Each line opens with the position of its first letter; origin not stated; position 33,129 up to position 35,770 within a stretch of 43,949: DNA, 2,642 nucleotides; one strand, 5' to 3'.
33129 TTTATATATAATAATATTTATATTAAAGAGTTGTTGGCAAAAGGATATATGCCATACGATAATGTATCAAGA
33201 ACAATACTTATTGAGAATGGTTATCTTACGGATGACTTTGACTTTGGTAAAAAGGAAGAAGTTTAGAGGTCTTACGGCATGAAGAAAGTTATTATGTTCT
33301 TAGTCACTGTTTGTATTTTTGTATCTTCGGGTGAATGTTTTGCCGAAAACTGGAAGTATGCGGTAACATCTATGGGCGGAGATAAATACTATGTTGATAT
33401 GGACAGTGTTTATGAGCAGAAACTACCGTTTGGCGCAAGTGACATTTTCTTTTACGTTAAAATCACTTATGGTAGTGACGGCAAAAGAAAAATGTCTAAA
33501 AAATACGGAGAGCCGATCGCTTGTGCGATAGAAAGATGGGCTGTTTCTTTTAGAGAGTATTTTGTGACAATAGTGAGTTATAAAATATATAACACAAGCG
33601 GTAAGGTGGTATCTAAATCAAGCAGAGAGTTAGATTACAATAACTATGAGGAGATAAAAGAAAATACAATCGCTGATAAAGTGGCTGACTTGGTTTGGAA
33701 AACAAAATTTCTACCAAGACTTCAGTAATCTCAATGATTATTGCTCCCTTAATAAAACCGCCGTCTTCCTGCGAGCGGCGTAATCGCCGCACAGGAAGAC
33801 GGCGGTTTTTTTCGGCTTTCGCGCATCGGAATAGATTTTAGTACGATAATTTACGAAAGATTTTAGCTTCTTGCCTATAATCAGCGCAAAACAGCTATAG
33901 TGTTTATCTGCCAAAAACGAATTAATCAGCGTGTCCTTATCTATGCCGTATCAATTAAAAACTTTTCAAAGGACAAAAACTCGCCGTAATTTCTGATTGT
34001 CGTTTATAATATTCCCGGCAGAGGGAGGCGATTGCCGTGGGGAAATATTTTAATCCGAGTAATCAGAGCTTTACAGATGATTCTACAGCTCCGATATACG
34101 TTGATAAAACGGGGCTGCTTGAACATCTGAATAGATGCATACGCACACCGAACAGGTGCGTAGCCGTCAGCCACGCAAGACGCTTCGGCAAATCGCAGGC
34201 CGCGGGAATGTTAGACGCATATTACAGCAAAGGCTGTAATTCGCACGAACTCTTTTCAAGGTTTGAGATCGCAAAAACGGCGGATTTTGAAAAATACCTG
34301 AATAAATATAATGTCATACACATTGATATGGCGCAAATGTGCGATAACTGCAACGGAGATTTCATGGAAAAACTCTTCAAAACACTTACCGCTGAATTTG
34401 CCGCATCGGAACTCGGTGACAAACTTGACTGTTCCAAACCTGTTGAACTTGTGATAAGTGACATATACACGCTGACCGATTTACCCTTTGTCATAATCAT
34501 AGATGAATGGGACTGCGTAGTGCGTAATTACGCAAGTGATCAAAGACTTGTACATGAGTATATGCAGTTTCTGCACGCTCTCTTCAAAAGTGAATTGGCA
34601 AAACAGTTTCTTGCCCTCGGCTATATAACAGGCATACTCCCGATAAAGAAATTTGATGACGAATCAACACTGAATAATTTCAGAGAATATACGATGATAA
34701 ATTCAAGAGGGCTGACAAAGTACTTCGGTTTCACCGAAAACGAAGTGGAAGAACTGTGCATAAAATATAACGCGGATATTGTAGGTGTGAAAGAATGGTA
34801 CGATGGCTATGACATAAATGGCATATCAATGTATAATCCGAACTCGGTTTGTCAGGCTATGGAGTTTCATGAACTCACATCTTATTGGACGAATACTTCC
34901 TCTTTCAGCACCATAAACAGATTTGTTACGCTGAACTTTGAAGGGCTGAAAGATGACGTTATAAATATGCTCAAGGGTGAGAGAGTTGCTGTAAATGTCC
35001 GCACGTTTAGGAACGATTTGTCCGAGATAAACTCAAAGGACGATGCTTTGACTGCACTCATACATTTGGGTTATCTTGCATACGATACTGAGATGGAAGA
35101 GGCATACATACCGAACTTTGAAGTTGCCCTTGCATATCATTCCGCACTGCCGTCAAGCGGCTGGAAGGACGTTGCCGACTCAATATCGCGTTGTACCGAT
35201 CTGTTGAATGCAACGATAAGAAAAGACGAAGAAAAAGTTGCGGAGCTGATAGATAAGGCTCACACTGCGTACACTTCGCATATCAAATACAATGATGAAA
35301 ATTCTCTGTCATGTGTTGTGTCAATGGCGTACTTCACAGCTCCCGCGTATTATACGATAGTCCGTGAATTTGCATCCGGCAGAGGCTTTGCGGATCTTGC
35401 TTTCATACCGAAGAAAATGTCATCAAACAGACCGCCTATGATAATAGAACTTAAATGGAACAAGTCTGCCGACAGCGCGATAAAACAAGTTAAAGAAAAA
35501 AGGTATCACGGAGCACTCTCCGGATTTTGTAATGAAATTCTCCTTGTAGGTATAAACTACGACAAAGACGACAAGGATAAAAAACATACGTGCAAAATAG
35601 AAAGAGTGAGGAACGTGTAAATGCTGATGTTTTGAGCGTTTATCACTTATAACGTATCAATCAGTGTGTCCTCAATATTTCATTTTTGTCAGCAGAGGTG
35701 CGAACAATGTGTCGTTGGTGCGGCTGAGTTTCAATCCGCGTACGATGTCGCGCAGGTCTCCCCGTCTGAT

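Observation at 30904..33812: XRE-controlled, AT-rich five-gene cassette encoding only secreted or membrane proteins of unknown function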

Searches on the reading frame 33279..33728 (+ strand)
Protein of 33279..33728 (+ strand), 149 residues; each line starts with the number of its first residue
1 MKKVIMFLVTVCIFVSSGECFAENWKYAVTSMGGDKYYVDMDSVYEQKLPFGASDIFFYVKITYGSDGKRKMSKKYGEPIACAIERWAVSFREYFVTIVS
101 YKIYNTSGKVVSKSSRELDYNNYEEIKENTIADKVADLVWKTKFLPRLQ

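Call 4: search_protein_families(library=pfam, proteins=[window:33279-33728:+], max_evalue=1)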
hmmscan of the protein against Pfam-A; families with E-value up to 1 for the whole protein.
window:33279-33728:+ (149 aa): 1 family
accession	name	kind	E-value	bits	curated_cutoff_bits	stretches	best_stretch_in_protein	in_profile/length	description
PF16747.10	Adhesin_E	-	0.027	15.2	23.7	1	31-138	7-106/109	Surface-adhesin protein E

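Call 5: search_protein_families(library=ncbifam, proteins=[window:33279-33728:+], max_evalue=1)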
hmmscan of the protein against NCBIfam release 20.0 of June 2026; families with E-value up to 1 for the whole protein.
window:33279-33728:+ (149 aa): 1 family
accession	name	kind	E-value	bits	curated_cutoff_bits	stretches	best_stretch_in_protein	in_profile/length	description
NF040942.2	hypo_ExtJ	equivalog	0.0011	19.3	52.5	1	1-52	1-53/77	selenite/tellurite reduction operon protein ExtJ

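Call 6: search_protein_families(library=padloc, proteins=[window:33279-33728:+], max_evalue=1)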
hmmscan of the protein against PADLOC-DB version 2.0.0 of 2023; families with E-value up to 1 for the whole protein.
window:33279-33728:+ (149 aa): 0 families

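Call 8: search_protein_families(library=phrogs, proteins=[window:33279-33728:+], max_evalue=0.1)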
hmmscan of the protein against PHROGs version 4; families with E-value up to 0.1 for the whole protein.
window:33279-33728:+ (149 aa): 0 families

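Call 23: find_homologous_proteins(query=window:33279-33728:+, max_evalue=0.001)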
Query window:33279-33728:+ (149 aa): 1 proteins with E <= 0.001 among 7 candidates.
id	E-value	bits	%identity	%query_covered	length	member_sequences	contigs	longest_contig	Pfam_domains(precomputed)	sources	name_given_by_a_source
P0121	4.1e-94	330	100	100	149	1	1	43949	-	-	-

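Call 44: search_protein_representatives(protein=window:33279-33728:+)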
Query: 149 residues. Proteins with E-value up to 0.001 (for the whole library): 6; up to 1e-10: 1; up to 1e-30: 1. The best 6 are listed.
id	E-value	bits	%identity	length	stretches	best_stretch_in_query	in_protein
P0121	1.3e-94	330.2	100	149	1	1-149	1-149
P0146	4.1e-10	56.2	31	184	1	1-128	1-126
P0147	2.7e-09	53.6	26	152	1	1-141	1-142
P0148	8.6e-09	51.9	35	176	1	1-116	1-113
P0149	8.5e-08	48.7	27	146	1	6-140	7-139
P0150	4.4e-04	36.7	37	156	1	3-74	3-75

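Call 49: search_solved_structures(query=window:33279-33728:+, max_evalue=10)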
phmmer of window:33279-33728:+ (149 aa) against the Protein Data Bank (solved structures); distinct sequences matched with E-value up to 10: 3.
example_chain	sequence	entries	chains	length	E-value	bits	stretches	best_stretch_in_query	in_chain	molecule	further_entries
3tfd_A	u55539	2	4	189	0.32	14.4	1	48-105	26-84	Alr2278 protein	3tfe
1p6x_A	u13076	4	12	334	0.41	14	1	2-57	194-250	Thymidine kinase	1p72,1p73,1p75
3tfg_A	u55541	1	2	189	0.6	13.5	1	48-105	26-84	Alr2278 protein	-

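Call 55: search_protein_families(library=pfam, alignment_id=A2, max_evalue=1)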
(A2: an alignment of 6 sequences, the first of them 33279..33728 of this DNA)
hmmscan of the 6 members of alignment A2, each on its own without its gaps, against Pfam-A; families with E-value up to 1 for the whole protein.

A. member 1, window:33279-33728:+ (149 aa): 1 family
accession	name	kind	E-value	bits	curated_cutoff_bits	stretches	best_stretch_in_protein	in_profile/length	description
PF16747.10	Adhesin_E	-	0.027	15.2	23.7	1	31-138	7-106/109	Surface-adhesin protein E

B. families by the number of members that match (of 6 scanned): 2 families
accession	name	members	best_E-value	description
PF16747.10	Adhesin_E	1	0.027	Surface-adhesin protein E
PF03978.18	Borrelia_REV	1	0.12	Borrelia burgdorferi REV protein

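Call 66: predict_structure(alignment_id=A2)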
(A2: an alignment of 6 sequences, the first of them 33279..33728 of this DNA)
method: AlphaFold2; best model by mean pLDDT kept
length: 149 residues; sequences in the alignment: 6
mean_pLDDT: 80.3   pTM: 0.72
mean pLDDT of the five models: 80.3, 80.1, 78.6, 78.5, 71.3
residues with pLDDT >= 90: 62; 70-90: 44; 50-70: 37; < 50: 6
segments of 3 or more residues with pLDDT < 50: 16-20
pLDDT, mean of each block of 10 residues (from residue 1): 65 50 81 91 89 87 91 93 91 78 93 78 57 88 74
secondary structure, 60 per line:
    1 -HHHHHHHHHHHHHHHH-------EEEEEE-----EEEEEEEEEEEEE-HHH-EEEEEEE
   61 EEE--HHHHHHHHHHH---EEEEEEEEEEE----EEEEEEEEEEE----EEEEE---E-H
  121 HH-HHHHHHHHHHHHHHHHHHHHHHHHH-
elements in order: H2-17 E25-30 E36-48 E54-63 H66-76 E80-90 E95-105 E110-114 H124-148

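Call 68: find_encoding_contigs(protein=P0146, flank=5000, max_places=3)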
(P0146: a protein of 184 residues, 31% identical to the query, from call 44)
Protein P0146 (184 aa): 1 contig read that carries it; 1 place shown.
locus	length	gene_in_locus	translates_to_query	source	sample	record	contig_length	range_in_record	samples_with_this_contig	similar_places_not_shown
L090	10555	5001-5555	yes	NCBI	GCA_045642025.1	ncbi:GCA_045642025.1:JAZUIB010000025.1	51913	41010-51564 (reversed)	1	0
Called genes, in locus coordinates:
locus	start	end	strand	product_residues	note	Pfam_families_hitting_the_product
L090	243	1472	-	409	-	PF03796:DnaB_C, PF06745:ATPase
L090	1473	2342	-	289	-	-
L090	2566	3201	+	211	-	PF01381:HTH_3, PF00717:Peptidase_S24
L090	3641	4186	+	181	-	-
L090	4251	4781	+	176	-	-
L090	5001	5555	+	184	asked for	-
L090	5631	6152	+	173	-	-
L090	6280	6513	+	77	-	-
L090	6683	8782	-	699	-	PF09848:SLFN-g3_helicase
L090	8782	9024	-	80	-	PF13443:HTH_26, PF01381:HTH_3 (weak)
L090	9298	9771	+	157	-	-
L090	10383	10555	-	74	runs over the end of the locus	PF19807:DUF6290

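Call 69: find_encoding_contigs(protein=P0147, flank=5000, max_places=3)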
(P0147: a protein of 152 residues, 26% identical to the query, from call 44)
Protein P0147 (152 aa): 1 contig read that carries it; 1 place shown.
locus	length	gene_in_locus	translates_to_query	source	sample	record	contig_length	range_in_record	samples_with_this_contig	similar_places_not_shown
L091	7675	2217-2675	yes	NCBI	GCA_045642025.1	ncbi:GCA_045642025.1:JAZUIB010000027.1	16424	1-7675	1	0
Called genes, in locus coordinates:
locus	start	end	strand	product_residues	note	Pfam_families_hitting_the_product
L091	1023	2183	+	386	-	PF08238:Sel1, PF07007:LprI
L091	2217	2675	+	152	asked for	-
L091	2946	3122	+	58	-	-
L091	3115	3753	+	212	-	PF02661:Fic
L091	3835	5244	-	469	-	PF01406:tRNA-synt_1e, PF01921:tRNA-synt_1f (faint), PF00133:tRNA-synt_1 (faint), PF09334:tRNA-synt_1g (weak), PF09190:DALR_2, PF23493:CysS_C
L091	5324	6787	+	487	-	PF01541:GIY-YIG, PF27096:UvrC_M, PF02151:UVR (weak), PF08459:UvrC_RNaseH_dom, PF00633:HHH (faint), PF12826:HHH_2, PF14520:HHH_5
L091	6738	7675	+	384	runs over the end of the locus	PF00383:dCMP_cyt_deam_1, PF14437:MafB19-deam (weak), PF01872:RibD_C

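Call 71: fold_search(model_id=the predicted structure, library=pdb)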
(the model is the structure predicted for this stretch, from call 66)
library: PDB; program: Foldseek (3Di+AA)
matches with E <= 10: 504; with E <= 0.001: 0
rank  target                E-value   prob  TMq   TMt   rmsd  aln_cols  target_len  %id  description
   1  6gut_B                4.9e-03  1.00  0.49  0.32   6.5       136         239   12  CRYSTAL STRUCTURE OF NON-TYPEABLE HAEMOPHILUS INFLUENZAE PROTEIN E AND PILA EXPRESSED AS A SINGLE-CHAIN CHIMERIC PROTE (released 2019-05-29)
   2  3zh5_B                6.1e-03  1.00  0.48  0.53   6.3       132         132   11  The structure of Haemophilus influenzae protein E (released 2013-03-20)
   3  6gut_A                9.0e-03  1.00  0.44  0.30   6.0       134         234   11  CRYSTAL STRUCTURE OF NON-TYPEABLE HAEMOPHILUS INFLUENZAE PROTEIN E AND PILA EXPRESSED AS A SINGLE-CHAIN CHIMERIC PROTE (released 2019-05-29)
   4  3zh7_A                1.5e-02  1.00  0.53  0.60   4.6       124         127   13  The structure of crystal form II of Haemophilus influenzae protein E (released 2013-04-17)
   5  3zh5_A                1.5e-02  1.00  0.48  0.53   6.2       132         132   12  The structure of Haemophilus influenzae protein E (released 2013-03-20)
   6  3zh7_B                1.7e-02  1.00  0.42  0.47   6.2       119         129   13  The structure of crystal form II of Haemophilus influenzae protein E (released 2013-04-17)
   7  6gus                  1.7e-02  1.00  0.45  0.45   7.2       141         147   11  CRYSTAL STRUCTURE OF PROTEIN E FROM NON-TYPEABLE HAEMOPHILUS INFLUENZAE (released 2019-05-29)
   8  3zh6_B                3.9e-02  0.96  0.35  0.40   9.5       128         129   15  The structure of Haemophilus influenzae Se_Met form of protein E (released 2013-03-20)
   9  3zh6_A                4.1e-02  1.00  0.46  0.52   7.3       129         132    9  The structure of Haemophilus influenzae Se_Met form of protein E (released 2013-03-20)
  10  9m3l_A                4.8e-02  0.98  0.43  0.41   6.2       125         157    9  Crystal structure of ADP-ribosylated endolytic muramidase TdeM from Pseudomonas aeruginosa (released 2026-01-21)
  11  9m3l_B                1.4e-01  0.95  0.44  0.42   5.4       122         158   11  Crystal structure of ADP-ribosylated endolytic muramidase TdeM from Pseudomonas aeruginosa (released 2026-01-21)
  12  6imj_B                2.1e-01  0.15  0.20  0.09  14.8       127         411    9  The crystal structure of Se-AsfvLIG:DNA complex (released 2019-02-27)
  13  6isk_A                3.4e-01  0.38  0.20  0.25  13.6        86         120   12  SnoaL-like cyclase XimE (released 2019-11-20)
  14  7vsx                  4.8e-01  0.09  0.15  0.14  15.1       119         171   10  Crystal structure of QL-nanoKAZ (Reverse mutant of nanoKAZ with L18Q and V27L) (released 2022-08-24)
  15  7sny                  5.1e-01  0.07  0.16  0.15  16.6       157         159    7  2.10A Resolution Structure of NanoBiT Complementation Reporter Large Subunit LgBiT (released 2022-11-16)
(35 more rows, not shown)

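Call 109: fold_search(model_id=the predicted structure, library=viral)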
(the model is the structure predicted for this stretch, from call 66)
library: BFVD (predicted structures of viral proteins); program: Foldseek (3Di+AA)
matches with E <= 10: 823; with E <= 0.001: 2
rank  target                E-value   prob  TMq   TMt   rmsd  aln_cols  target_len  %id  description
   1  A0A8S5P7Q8            6.9e-07  1.00  0.55  0.53   7.3       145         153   14  Uncharacterized protein [Myoviridae sp. ctiil21]
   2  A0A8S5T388            9.0e-05  1.00  0.53  0.61   8.5       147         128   15  Uncharacterized protein [Myoviridae sp. ctqfO1]
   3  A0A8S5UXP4            1.3e-03  1.00  0.60  0.65   4.5       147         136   11  Surface-adhesin protein E [Podoviridae sp. ctW0z17]
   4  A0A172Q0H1            1.7e-03  1.00  0.57  0.58  17.4       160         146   18  Surface-adhesin protein E-like domain-containing protein [Acinetobacter phage vB_AbaM_ME3]
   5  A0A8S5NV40            4.3e-03  0.99  0.36  0.38  13.2       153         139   17  Uncharacterized protein [Myoviridae sp. ctiu99]
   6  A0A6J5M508            4.5e-03  1.00  0.50  0.50   4.2       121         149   15  Uncharacterized protein [uncultured Caudovirales phage]
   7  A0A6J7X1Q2            1.2e-02  1.00  0.52  0.54   4.5       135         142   12  Uncharacterized protein [uncultured Caudovirales phage]
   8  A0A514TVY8            1.8e-02  0.98  0.34  0.34  10.6       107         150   14  Uncharacterized protein [Aeromonas phage D6]
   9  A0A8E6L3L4            2.2e-02  0.99  0.36  0.34   8.0       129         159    9  (no name in the UniProt tables at hand)
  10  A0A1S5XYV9            2.6e-02  0.28  0.20  0.18  16.3       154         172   12  (no name in the UniProt tables at hand)
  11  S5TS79                3.8e-02  0.57  0.28  0.25   8.9       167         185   12  Putative silencing suppressor [Blackberry vein banding-associated virus]
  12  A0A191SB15            4.8e-02  0.99  0.40  0.47   6.7       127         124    8  (no name in the UniProt tables at hand)
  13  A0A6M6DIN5            7.4e-02  0.57  0.26  0.36  11.4       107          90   12  (no name in the UniProt tables at hand)
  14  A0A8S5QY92            7.9e-02  0.35  0.18  0.26  13.9       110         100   13  Uncharacterized protein [Caudovirales sp. ctNZz8]
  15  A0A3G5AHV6            9.3e-02  0.35  0.25  0.12  16.9       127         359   11  Uncharacterized protein [Solumvirus sp.]
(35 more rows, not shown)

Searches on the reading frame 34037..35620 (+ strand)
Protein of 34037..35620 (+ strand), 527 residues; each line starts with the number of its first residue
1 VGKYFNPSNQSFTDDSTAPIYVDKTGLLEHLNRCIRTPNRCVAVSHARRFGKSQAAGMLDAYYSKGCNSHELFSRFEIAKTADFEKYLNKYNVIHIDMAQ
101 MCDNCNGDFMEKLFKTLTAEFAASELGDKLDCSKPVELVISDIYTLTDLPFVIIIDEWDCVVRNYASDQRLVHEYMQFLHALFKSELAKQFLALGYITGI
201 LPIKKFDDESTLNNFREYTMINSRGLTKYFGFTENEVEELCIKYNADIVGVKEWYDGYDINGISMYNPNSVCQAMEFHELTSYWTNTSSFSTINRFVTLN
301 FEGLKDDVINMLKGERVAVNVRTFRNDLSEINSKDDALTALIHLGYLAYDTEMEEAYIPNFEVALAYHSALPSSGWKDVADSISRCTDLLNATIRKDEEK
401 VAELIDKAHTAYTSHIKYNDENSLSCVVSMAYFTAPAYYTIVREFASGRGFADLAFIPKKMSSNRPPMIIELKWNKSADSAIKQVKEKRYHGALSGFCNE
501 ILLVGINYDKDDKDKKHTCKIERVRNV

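Call 4: search_protein_families(library=pfam, proteins=[window:34037-35620:+], max_evalue=1)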
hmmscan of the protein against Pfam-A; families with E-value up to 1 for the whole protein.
window:34037-35620:+ (527 aa): 3 families
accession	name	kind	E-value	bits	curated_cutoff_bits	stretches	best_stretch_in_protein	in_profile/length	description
PF09820.16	AAA-ATPase_like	-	8.8e-23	81.6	26.1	1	20-205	16-197/201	Predicted AAA-ATPase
PF08011.17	PDDEXK_9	-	4e-08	33.6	25.5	1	430-513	11-100/105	PD-(D/E)XK nuclease superfamily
PF05621.17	TniB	-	0.22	11.4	22.4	1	72-180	51-150/189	Bacterial TniB protein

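Call 5: search_protein_families(library=ncbifam, proteins=[window:34037-35620:+], max_evalue=1)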
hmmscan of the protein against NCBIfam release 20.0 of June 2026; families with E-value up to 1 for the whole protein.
window:34037-35620:+ (527 aa): 1 family
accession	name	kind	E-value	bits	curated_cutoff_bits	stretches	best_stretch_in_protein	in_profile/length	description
NF011194.0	PRK14600.1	equivalog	0.019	14.7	180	0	297-346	108-157/188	Holliday junction branch migration protein RuvA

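Call 6: search_protein_families(library=padloc, proteins=[window:34037-35620:+], max_evalue=1)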
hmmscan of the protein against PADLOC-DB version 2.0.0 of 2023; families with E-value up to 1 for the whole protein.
window:34037-35620:+ (527 aa): 0 families
